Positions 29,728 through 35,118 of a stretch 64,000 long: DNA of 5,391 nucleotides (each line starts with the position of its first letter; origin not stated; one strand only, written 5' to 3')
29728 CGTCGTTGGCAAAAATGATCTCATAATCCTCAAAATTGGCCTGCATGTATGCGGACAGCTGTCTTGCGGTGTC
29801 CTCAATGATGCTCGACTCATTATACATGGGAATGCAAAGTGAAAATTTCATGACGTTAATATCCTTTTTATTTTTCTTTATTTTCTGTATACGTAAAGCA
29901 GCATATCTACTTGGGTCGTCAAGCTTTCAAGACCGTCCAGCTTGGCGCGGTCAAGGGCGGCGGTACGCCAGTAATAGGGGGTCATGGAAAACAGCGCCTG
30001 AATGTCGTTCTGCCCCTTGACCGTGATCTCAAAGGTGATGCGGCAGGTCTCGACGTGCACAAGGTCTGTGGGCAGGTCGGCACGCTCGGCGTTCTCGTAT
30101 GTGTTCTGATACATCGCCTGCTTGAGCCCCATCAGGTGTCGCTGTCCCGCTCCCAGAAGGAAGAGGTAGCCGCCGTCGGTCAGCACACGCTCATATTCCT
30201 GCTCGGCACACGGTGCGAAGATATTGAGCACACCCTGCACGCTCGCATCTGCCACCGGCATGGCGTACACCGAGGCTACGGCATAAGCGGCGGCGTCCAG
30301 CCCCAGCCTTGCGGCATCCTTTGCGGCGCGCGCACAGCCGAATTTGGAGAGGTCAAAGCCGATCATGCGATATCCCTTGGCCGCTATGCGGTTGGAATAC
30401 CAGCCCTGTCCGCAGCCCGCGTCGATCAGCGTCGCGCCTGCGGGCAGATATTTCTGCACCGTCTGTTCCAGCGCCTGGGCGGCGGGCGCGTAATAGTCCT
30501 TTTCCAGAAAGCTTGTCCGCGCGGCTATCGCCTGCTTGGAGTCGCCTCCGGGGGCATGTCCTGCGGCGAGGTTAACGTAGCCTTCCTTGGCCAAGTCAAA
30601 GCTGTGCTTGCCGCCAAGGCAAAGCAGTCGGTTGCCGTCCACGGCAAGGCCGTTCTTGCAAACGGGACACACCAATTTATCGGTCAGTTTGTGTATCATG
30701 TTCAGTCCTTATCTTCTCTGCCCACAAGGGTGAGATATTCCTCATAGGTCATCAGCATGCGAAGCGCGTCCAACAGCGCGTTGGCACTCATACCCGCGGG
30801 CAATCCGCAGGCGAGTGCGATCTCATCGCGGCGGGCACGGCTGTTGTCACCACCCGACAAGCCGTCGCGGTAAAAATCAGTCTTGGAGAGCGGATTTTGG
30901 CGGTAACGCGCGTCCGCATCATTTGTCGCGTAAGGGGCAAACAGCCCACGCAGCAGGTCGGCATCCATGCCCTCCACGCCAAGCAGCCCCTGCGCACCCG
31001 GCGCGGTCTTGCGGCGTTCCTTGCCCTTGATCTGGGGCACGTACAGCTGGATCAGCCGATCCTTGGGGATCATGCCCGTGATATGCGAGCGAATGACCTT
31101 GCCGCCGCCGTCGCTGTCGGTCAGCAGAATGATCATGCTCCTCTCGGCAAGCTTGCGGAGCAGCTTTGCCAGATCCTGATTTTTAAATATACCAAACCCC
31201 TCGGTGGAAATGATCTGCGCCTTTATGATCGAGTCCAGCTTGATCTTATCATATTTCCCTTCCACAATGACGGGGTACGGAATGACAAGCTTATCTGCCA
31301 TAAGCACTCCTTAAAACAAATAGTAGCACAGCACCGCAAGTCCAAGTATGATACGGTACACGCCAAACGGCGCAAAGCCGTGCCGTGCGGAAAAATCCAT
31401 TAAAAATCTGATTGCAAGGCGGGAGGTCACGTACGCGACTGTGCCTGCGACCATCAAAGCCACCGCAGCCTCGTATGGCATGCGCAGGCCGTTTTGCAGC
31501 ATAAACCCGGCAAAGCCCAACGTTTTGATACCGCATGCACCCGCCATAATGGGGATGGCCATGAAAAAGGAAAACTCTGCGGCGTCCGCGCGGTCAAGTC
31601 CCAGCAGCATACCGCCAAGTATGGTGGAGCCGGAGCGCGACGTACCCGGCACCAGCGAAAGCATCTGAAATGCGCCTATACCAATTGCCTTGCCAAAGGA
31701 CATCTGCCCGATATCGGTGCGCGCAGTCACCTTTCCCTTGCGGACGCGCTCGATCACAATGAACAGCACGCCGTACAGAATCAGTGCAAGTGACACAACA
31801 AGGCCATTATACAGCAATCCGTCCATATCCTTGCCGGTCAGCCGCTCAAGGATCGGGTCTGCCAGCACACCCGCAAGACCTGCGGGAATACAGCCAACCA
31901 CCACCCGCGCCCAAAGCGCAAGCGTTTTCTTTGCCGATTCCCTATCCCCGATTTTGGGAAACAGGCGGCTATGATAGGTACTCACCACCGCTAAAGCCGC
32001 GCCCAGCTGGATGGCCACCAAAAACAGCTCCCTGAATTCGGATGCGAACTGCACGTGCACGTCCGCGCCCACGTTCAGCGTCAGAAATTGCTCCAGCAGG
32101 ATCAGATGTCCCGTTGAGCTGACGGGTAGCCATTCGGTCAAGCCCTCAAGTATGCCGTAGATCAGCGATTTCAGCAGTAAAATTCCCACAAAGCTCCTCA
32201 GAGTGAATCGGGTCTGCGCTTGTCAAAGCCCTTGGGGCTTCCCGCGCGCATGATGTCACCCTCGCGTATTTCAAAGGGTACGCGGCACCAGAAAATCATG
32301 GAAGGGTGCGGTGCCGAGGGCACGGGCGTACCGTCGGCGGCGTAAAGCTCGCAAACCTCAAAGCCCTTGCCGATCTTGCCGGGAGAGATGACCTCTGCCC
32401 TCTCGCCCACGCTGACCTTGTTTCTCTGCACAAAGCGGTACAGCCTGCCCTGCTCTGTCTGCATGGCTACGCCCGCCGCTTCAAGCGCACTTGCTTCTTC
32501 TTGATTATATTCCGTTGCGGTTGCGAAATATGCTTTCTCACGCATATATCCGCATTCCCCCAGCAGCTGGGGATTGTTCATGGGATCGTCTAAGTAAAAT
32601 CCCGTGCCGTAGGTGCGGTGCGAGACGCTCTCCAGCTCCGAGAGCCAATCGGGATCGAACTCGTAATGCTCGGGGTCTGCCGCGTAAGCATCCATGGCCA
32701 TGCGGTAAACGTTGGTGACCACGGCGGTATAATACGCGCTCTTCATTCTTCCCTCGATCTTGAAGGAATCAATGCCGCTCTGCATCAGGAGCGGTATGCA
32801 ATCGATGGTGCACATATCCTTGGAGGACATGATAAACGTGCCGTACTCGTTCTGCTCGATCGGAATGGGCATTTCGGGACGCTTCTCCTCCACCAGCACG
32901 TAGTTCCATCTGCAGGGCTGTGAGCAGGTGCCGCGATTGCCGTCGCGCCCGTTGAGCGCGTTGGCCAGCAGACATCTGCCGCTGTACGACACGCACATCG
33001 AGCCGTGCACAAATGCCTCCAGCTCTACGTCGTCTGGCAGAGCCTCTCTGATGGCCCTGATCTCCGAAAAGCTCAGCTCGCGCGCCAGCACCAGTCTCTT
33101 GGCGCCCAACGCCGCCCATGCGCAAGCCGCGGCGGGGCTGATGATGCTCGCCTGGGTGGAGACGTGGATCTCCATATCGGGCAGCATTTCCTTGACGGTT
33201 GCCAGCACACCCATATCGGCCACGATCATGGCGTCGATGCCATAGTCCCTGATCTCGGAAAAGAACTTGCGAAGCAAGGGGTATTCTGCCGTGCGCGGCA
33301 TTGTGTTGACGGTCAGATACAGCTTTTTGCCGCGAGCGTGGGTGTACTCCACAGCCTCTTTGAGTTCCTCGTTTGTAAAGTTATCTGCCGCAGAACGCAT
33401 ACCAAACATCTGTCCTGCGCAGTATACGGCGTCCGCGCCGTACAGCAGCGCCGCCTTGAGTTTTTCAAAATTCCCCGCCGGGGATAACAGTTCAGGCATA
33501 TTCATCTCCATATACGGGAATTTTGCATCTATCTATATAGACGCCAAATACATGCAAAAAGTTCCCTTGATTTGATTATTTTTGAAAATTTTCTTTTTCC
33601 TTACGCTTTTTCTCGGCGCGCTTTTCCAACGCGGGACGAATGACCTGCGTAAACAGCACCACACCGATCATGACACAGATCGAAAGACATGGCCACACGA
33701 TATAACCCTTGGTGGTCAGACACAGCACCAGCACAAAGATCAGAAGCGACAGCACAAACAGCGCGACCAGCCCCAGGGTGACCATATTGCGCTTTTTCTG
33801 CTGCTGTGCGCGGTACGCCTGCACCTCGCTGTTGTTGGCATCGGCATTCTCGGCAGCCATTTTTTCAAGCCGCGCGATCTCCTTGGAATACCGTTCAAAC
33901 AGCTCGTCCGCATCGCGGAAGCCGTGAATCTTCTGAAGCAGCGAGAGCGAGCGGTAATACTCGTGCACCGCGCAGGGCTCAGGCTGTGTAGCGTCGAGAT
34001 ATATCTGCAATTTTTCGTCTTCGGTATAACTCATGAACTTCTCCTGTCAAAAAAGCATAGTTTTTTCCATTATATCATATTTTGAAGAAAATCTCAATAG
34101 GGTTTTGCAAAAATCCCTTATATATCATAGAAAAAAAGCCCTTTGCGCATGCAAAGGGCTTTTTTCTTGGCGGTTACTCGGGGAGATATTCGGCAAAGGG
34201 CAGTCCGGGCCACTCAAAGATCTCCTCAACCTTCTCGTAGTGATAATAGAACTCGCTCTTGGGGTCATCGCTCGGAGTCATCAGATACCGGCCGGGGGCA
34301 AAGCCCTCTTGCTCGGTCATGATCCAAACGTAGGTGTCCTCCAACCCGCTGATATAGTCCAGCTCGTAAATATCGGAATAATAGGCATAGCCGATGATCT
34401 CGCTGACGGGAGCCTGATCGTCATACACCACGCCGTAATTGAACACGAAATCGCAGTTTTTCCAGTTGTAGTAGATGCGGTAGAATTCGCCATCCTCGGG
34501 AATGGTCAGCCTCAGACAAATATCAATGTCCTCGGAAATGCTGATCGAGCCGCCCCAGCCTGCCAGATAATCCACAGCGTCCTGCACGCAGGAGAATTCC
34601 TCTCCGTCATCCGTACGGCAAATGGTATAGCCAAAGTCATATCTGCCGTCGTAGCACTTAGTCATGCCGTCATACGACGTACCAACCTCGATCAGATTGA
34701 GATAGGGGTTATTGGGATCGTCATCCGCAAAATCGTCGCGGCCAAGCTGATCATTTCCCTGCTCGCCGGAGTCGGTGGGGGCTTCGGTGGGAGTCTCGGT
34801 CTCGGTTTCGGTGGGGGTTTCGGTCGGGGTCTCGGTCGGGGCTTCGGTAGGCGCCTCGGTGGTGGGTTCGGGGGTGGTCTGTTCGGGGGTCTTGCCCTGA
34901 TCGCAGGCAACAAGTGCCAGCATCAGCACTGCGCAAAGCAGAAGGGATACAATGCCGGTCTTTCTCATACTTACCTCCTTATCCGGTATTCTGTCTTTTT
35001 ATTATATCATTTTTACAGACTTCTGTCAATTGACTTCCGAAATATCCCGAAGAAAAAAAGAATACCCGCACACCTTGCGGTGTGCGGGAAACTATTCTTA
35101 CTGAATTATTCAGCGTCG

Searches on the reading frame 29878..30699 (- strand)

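Call 47: search_protein_families(library=ncbifam, proteins=[window:29878-30699:-], max_evalue=0.001)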
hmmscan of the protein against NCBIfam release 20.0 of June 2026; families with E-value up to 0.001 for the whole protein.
window:29878-30699:- (273 aa): 14 families
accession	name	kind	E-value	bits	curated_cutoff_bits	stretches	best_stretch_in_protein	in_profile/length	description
NF008300.0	PRK11088.1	equivalog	4.5e-55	187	303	1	10-273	4-270/272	23S rRNA (guanine(745)-N(1))-methyltransferase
NF000488.1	chrB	exception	4.5e-23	82.1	620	1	1-248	1-251/280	23S rRNA (guanine(748)-N(1))-methyltransferase ChrB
NF000476.1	myrA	exception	2.5e-21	76.5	625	1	4-246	4-265/295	23S rRNA (guanine(748)-N(1))-methyltransferase MyrA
NF000133.1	Erm32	exception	6.8e-21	75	550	1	6-197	6-197/280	23S rRNA (guanine(748)-N(1))-methyltransferase Erm(32)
TIGR02021.1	BchM-ChlM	equivalog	3.1e-08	33.3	158.9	1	79-141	46-109/218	magnesium protoporphyrin IX methyltransferase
NF045667.1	MTase_DVU1556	equivalog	4.7e-08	32.8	155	1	85-181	20-119/213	DVU_1556 family methyltransferase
NF047649.1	MTase_UXPK_star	exception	7.2e-06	25.2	460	1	87-181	77-181/283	methyltransferase/UXPK-star double selenoprotein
NF007610.0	PRK10258.1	equivalog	2e-05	24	342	1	77-156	30-106/251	malonyl-ACP O-methyltransferase BioC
NF011527.0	PRK14968.1-1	equivalog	3.8e-05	23.5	242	1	65-134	10-74/192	putative methyltransferase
NF043040.1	corrin_prot_MT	hypoth_equivalog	5.7e-05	22.6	180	1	77-136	31-90/216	corrinoid protein-associated methyltransferase CpaM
NF008264.0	PRK11036.1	equivalog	0.00021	20.8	366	1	75-136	32-93/261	tRNA uridine 5-oxyacetic acid(34) methyltransferase CmoM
NF041537.1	ArsM_AhpD_UU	exception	0.00033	19.5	510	1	87-181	76-180/345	arsenite methyltransferase/AhpD domain selenoprotein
TIGR01983.1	UbiG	equivalog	0.00054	19.3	102.95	1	85-146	47-108/228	bifunctional 2-polyprenyl-6-hydroxyphenol methylase/3-demethylubiquinol 3-O-methyltransferase UbiG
TIGR02072.1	BioC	equivalog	0.00068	19.5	184.95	0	80-198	26-149/244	malonyl-ACP O-methyltransferase BioC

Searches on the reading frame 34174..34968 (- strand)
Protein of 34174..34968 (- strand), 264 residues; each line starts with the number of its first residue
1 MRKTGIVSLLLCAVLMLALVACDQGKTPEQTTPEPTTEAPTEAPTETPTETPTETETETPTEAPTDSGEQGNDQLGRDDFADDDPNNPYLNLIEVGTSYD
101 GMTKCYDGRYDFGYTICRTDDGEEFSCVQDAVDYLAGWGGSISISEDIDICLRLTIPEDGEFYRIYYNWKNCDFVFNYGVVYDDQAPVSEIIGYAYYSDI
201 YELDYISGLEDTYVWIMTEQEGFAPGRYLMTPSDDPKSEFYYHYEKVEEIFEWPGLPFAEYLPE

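Call 47: search_protein_families(library=ncbifam, proteins=[window:34174-34968:-], max_evalue=0.001)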
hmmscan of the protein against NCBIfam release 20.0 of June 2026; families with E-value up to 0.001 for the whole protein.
window:34174-34968:- (264 aa): 1 family
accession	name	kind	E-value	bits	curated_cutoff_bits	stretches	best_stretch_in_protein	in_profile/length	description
NF041057.1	Rcas_1661_fam_Se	equivalog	7.8e-05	22.3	190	1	12-71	2-60/247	Rcas_1661 family thioredoxin-like (seleno)lipoprotein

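Call 65: search_protein_families(library=pfam, proteins=[window:34174-34968:-], max_evalue=0.00001)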
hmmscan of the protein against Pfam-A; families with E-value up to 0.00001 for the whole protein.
window:34174-34968:- (264 aa): 0 families
